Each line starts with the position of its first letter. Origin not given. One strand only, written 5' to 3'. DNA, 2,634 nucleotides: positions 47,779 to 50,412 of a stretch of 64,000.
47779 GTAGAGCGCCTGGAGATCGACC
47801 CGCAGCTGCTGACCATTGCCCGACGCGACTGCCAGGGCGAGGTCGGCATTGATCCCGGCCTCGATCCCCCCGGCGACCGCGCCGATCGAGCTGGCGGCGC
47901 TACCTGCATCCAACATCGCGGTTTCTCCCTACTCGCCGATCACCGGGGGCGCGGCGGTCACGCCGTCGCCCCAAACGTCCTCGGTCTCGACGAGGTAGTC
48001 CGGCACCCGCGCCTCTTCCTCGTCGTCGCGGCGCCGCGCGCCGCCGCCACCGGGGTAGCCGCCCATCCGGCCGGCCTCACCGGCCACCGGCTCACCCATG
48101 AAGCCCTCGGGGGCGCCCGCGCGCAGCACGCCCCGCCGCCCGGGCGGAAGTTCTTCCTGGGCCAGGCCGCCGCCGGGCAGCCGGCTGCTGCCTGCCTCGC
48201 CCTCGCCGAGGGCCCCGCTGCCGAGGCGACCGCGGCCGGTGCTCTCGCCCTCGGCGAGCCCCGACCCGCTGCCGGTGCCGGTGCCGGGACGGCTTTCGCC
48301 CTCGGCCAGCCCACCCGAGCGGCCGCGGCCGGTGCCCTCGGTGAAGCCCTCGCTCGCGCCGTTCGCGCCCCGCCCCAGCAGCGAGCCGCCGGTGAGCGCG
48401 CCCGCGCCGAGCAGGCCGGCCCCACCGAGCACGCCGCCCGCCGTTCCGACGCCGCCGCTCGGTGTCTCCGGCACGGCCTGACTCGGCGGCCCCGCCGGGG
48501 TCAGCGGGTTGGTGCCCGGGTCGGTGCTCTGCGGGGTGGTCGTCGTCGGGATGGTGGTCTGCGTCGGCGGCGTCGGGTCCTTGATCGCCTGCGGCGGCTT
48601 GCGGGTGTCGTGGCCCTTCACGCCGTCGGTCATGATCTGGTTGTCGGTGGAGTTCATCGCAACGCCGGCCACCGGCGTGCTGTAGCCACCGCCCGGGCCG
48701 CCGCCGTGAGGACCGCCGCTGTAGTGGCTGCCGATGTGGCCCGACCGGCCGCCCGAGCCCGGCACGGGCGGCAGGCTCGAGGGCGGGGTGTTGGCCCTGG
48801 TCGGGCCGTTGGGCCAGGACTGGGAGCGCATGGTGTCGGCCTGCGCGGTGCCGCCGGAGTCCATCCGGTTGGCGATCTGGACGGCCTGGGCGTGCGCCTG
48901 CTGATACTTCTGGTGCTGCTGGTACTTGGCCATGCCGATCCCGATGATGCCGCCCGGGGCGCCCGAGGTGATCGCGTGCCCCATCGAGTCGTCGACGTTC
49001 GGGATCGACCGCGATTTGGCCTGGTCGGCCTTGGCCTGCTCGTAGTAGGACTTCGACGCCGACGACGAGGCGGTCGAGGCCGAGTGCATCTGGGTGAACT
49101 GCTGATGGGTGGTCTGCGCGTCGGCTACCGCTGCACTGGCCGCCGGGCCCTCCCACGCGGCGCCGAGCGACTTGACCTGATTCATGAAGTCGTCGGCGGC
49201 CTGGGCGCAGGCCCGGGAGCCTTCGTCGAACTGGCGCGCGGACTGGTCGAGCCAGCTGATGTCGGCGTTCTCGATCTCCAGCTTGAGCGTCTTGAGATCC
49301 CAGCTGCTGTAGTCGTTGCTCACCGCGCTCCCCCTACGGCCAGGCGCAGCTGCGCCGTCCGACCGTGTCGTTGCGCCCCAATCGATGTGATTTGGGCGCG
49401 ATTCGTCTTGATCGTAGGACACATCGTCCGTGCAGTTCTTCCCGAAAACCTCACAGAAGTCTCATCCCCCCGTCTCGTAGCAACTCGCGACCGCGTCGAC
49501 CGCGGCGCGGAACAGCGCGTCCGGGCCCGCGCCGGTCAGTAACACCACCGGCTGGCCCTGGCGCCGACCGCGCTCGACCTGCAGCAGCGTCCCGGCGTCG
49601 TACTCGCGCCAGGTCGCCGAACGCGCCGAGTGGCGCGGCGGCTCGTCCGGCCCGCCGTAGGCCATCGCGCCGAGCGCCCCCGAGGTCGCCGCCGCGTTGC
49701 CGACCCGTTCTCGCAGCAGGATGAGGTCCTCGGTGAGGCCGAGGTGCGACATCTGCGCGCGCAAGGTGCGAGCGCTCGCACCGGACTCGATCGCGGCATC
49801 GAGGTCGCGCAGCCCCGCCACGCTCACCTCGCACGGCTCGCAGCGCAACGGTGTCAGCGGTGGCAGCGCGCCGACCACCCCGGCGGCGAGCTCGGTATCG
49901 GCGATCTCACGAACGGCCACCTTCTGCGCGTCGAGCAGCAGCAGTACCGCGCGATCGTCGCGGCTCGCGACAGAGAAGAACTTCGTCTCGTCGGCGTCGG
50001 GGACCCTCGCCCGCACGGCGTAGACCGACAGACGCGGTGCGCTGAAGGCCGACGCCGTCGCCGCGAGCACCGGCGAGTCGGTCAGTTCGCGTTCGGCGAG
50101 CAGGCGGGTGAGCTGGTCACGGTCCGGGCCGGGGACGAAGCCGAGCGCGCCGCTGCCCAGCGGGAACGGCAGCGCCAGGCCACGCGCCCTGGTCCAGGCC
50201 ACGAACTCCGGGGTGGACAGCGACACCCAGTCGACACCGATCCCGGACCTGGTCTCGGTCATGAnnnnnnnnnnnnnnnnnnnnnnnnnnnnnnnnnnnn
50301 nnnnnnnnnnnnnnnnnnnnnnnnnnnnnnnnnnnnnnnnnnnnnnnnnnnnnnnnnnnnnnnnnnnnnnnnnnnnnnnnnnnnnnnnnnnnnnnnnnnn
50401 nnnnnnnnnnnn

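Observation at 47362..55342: Nine-gene, translationally coupled ESX accessory operon with three W-x-G-bearing Gly/Pro-rich giants, small helical partners, EspG-like and YbaB-like proteins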

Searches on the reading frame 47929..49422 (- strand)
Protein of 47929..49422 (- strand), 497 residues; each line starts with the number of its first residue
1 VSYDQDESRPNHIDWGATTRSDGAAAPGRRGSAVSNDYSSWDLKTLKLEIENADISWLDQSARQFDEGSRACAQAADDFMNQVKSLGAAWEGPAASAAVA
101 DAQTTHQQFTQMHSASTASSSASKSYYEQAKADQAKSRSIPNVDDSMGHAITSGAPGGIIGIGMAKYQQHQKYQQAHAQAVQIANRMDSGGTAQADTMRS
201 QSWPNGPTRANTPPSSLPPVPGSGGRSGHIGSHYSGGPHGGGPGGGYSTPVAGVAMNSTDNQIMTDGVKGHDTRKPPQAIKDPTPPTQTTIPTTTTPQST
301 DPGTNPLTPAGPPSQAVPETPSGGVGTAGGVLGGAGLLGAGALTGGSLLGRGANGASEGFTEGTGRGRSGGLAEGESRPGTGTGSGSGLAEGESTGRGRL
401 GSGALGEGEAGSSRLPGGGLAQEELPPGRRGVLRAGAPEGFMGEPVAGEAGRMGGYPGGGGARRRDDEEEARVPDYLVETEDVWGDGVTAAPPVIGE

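Call 4: search_protein_families(library=pfam, proteins=[window:47929-49422:-], max_evalue=1)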
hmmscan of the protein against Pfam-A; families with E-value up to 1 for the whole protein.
window:47929-49422:- (497 aa): 1 family
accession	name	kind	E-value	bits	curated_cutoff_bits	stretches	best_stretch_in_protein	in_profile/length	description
PF06013.18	WXG100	-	0.00091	19.9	27.3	1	57-120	8-71/86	Proteins of 100 residues with WXG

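Call 5: search_protein_families(library=ncbifam, proteins=[window:47929-49422:-], max_evalue=1)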
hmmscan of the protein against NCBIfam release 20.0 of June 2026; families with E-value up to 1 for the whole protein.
window:47929-49422:- (497 aa): 1 family
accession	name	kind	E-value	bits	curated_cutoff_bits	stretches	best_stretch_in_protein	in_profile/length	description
TIGR03930.1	WXG100_ESAT6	subfamily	0.0008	19.6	44.85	1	57-116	8-67/90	WXG100 family type VII secretion target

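Call 14: search_solved_structures(query=window:47929-49422:-, max_evalue=1, show_alignments=2)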
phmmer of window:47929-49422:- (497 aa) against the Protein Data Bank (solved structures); distinct sequences matched with E-value up to 1: 3.
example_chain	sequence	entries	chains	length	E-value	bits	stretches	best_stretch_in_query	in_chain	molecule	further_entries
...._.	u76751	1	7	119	0.14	14.2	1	320-391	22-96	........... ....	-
7fds_A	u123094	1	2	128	0.16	14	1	320-391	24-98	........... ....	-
3clx_D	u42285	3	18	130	0.79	11.7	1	342-421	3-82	Baculoviral IAP repeat-containing protein 4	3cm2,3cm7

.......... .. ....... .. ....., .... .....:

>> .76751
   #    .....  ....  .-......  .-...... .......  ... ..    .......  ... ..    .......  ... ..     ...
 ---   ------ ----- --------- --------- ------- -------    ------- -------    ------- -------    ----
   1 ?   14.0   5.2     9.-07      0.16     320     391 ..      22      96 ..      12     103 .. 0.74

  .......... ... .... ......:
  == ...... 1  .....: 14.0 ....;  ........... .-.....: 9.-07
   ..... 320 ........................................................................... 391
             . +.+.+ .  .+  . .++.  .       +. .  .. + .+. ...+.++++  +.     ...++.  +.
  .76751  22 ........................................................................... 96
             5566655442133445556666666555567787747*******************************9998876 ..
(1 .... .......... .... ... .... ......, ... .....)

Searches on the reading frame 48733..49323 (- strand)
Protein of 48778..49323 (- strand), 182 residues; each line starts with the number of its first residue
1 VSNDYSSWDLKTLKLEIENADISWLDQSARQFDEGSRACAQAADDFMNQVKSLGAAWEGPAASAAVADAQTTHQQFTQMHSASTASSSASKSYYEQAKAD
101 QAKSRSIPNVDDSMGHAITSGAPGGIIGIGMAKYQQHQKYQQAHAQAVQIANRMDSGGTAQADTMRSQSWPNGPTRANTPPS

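Call 25: find_homologous_proteins(query=window:48778-49323:-, max_evalue=0.01)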
Query window:48778-49323:- (182 aa): 2 proteins with E <= 0.01 among 1329 candidates.
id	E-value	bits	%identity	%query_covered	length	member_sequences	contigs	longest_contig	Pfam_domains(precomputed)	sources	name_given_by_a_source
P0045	1.7e-97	342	86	100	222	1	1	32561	-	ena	-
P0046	7.2e-76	272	86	79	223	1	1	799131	PF06013.19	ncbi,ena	-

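Call 30: search_solved_structures(query=A2, max_evalue=10, show_alignments=3)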
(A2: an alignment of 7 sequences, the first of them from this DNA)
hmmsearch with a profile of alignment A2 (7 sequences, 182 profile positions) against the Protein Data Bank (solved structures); distinct sequences matched with E-value up to 10: 9.
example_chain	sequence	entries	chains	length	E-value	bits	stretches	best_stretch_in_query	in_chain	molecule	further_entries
4lws_B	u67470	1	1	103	0.24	14.8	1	18-105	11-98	Uncharacterized protein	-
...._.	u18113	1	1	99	0.61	13.4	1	21-106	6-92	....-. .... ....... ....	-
3fav_A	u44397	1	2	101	0.85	13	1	21-106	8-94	ESAT-6-like protein esxB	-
6j19_B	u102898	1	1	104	0.92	12.9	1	21-106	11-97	ESAT-6-like protein EsxB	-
6xzc_A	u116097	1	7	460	3.9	10.8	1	13-98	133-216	ESX-1 secretion-associated protein EspB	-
8ako_A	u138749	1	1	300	4.8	10.5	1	13-98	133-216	ESX-1 secretion-associated protein EspB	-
7p13_A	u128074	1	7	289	5.1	10.4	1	13-98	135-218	ESX-1 secretion-associated protein EspB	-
4xwp_A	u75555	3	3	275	5.1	10.4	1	13-98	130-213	ESX-1 secretion-associated protein EspB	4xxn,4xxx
3j83_A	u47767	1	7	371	6.2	10.2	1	13-98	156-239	ESX-1 secretion-associated protein EspB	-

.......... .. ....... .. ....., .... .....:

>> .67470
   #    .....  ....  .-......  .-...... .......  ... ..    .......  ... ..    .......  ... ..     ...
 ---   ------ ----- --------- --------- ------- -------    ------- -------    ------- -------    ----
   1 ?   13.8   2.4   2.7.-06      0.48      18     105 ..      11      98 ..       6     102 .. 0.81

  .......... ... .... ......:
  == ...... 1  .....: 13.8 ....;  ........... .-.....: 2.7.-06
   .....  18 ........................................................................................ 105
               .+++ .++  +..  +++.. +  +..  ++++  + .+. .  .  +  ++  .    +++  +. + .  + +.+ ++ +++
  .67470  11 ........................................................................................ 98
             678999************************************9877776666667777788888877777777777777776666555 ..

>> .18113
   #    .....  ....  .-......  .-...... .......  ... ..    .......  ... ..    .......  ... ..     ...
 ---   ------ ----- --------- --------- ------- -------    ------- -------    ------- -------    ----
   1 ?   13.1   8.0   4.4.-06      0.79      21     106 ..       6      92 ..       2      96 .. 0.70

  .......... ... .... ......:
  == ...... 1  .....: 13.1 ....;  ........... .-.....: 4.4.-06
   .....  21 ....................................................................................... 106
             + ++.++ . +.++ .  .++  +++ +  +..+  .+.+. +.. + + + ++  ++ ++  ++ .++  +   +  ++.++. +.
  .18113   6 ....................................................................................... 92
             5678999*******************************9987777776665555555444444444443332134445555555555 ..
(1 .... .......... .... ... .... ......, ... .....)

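Call 47: search_protein_families(library=pfam, alignment_id=A2, max_evalue=1)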
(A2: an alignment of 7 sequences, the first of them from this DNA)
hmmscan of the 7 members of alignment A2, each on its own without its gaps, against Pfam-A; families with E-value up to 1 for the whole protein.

A. member 1, seq(182 aa): 1 family
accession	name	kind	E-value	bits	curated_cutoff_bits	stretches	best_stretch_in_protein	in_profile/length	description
PF06013.18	WXG100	-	6.3e-05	23.6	27.3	1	23-88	7-72/86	Proteins of 100 residues with WXG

B. families by the number of members that match (of 7 scanned): 14 families
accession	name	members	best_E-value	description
PF06013.18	WXG100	7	1.5e-06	Proteins of 100 residues with WXG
PF00823.25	PPE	3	0.00083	PPE family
PF19443.4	DAHL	1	0.0052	DAHL domain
PF10390.15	ELL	1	0.054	RNA polymerase II elongation factor ELL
PF15950.10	DUF4758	1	0.091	Putative sperm flagellar membrane protein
PF18879.6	EspA_EspE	1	0.1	EspA/EspE family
PF21901.1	TMEM87A-B_GOLD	1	0.11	TMEM87A/B, GOLD domain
PF06260.17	DUF1024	1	0.11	Protein of unknown function (DUF1024)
PF13339.11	AATF-Che1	1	0.15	Apoptosis antagonizing transcription factor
PF20934.2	phi29_gp9_C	1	0.2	Bacillus phage phi29, Tail knob protein gp9, C-terminal domain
PF02316.22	HTH_Tnp_Mu_1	1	0.21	Mu DNA-binding domain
PF14362.11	DUF4407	1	0.23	Domain of unknown function (DUF4407)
PF25547.1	WXG100_2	1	0.28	WXG100 like domain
PF15973.10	DUF4766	1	0.96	Domain of unknown function (DUF4766)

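Call 53: predict_structure(alignment_id=A7)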
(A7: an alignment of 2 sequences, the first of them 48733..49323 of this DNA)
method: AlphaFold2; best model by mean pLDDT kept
length: 197 residues; sequences in the alignment: 2
mean_pLDDT: 58.5   pTM: 0.47
mean pLDDT of the five models: 58.5, 58.5, 56.9, 50.2, 47.2
residues with pLDDT >= 90: 0; 70-90: 37; 50-70: 112; < 50: 48
segments of 3 or more residues with pLDDT < 50: 1-5, 168-170, 172-197
pLDDT, mean of each block of 10 residues (from residue 1): 49 75 70 65 64 56 61 67 69 76 70 52 63 67 58 50 50 38 32 32
secondary structure, 60 per line:
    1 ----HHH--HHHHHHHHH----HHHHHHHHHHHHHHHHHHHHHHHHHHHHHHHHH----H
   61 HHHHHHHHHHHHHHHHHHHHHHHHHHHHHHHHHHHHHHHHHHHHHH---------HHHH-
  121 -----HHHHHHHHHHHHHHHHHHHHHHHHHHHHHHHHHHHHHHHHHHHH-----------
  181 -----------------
elements in order: H10-18 H23-55 H60-106 H116-119 H126-169

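Call 68: fold_search(model_id=the predicted structure, library=pdb)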
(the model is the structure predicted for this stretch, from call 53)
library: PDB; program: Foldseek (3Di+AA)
matches with E <= 10: 288; with E <= 0.001: 0
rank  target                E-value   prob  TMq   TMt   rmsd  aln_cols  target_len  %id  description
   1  8a1g_D                1.2e-01  0.77  0.33  0.35  16.2       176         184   13  Structure of the SNX1-SNX5 complex (released 2023-06-14)
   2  8to0_z4               3.2e-01  1.00  0.55  0.59   3.2       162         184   11  48-nm repeating structure of doublets from mouse sperm flagella (released 2023-11-01)
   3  1uru                  3.5e-01  0.87  0.45  0.42  11.0       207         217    7  Amphiphysin BAR domain from Drosophila (released 2003-12-04)
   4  9fqr_FQ               4.3e-01  0.80  0.43  0.41   6.9       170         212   15  96-nm repeat of axonemal doublet microtubules from bovine sperm (released 2025-03-26)
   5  5xfs_B                4.7e-01  0.90  0.47  0.53  15.6       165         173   18  Crystal structure of PE8-PPE15 in complex with EspG5 from M. tuberculosis (released 2017-08-30)
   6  4ilo_A                4.7e-01  0.85  0.41  0.35  30.8       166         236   10  2.12A resolution structure of CT398 from Chlamydia trachomatis (released 2014-01-01)
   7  2v0o_A                5.2e-01  0.38  0.30  0.23  44.3       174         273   15  FCHO2 F-BAR domain (released 2007-06-26)
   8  8qhx                  5.5e-01  0.82  0.39  0.40  34.1       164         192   13  280A Vipp1 H1-6 helical tubes in the presence of EPL (released 2024-09-18)
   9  6z0c_D                5.8e-01  0.69  0.37  0.38   6.7       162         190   10  Structure of in silico modelled artificial Maquette-3 protein (released 2021-03-17)
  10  8qbs                  7.1e-01  0.18  0.23  0.23  32.4       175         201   15  Cryo-EM structure of Vipp1-F197K/L200K helical filament with lattice 1 (Vipp1-F197K/L200K_L1) (released 2024-09-11)
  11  9s97_A                7.4e-01  0.20  0.27  0.27  17.2       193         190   13  CdvB2 filament - low twist (released 2026-01-28)
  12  9cpc_3R               7.8e-01  0.94  0.57  0.44   6.4       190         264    9  Atomic model of porcine brain ventricles cilia doublet microtubule (48-nm periodicity) (released 2024-10-23)
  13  9qwr_B                8.6e-01  0.51  0.35  0.39  12.0       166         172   13  MIC60 helical bundle dimer (released 2026-02-25)
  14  8ceg_A                8.6e-01  0.44  0.39  0.40  10.1       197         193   12  BAR domain protein FAM92A1 essential for mitochondrial membrane remodeling (released 2024-02-21)
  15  2v0o_B                8.6e-01  0.33  0.32  0.24  44.2       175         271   16  FCHO2 F-BAR domain (released 2007-06-26)
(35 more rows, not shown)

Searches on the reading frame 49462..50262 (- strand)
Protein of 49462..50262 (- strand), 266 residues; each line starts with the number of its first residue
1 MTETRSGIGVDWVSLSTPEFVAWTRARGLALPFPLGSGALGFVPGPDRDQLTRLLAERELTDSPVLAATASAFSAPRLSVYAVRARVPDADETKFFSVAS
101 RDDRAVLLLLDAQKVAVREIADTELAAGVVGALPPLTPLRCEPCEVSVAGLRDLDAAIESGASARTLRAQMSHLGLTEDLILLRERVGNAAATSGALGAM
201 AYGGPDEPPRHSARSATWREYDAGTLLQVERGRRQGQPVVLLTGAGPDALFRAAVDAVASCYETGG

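Call 4: search_protein_families(library=pfam, proteins=[window:49462-50262:-], max_evalue=1)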
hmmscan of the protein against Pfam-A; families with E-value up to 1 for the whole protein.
window:49462-50262:- (266 aa): 1 family
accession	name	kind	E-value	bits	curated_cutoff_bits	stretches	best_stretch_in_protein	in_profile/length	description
PF14011.11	ESX-1_EspG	-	2e-18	67.3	27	1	21-252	7-241/245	EspG family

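Call 5: search_protein_families(library=ncbifam, proteins=[window:49462-50262:-], max_evalue=1)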
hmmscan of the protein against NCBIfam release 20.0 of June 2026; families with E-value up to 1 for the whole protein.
window:49462-50262:- (266 aa): 0 families

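Call 11: find_encoding_contigs(protein=window:49462-50262:-, flank=10000, max_places=5)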
Protein window:49462-50262:- (266 aa): 3 contigs read that carry it; 3 places shown.
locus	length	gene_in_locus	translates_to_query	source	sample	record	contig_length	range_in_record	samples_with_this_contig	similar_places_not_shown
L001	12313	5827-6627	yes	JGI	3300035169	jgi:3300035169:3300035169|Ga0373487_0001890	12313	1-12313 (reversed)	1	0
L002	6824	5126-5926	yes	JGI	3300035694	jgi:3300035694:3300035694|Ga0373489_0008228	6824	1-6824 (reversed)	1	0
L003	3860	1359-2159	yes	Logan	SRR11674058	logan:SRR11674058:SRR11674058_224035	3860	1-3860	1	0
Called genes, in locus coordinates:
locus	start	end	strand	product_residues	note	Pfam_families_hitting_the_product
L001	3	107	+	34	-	?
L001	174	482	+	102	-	PF06013:WXG100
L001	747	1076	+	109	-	-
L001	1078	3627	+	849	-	PF06013:WXG100 (weak)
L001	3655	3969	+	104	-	-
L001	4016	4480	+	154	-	PF02575:YbaB_DNA_bd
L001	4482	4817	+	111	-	PF10824:T7SS_ESX_EspC (faint)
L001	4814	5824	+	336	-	PF06013:WXG100 (weak), PF25547:WXG100_2 (weak)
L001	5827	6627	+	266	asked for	PF14011:ESX-1_EspG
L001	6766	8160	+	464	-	-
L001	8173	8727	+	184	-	-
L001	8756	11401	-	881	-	PF11992:TgpA_N (faint), PF01841:Transglut_core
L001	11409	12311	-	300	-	?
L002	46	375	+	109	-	-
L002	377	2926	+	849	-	PF06013:WXG100 (weak)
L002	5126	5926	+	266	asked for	PF14011:ESX-1_EspG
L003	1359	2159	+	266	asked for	PF14011:ESX-1_EspG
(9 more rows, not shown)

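Call 86: search_solved_structures(query=window:49462-50262:-, max_evalue=1)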
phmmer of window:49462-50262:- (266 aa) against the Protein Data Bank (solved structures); distinct sequences matched with E-value up to 1: 0.
